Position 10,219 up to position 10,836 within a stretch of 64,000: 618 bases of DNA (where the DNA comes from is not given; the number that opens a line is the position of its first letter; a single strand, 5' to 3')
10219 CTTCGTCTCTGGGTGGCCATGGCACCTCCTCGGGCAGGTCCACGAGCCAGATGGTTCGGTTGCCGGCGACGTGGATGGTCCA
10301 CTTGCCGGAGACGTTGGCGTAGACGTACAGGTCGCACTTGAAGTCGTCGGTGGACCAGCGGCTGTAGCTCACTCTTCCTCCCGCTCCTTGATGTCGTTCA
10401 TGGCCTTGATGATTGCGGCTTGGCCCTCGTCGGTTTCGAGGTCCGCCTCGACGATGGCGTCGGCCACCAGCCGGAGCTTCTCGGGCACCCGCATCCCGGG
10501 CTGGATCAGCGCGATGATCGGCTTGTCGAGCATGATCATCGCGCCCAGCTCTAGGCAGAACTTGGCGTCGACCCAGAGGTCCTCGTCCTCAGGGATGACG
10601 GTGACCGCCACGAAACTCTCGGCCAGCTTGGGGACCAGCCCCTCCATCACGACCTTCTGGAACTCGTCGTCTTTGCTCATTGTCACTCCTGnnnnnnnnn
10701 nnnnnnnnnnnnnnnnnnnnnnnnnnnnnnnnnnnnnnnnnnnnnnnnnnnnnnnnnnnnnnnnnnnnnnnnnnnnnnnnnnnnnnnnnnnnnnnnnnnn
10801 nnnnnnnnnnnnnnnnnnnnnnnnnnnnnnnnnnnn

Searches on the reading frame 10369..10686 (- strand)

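Call 70: search_protein_families(library=phrogs, proteins=[window:10369-10686:-], max_evalue=0.00001)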
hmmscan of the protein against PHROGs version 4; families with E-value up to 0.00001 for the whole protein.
window:10369-10686:- (105 aa): 1 family
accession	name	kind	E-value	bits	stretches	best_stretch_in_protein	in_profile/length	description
phrog_18163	-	unknown function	1.6e-21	77.5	1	9-98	14-101/110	-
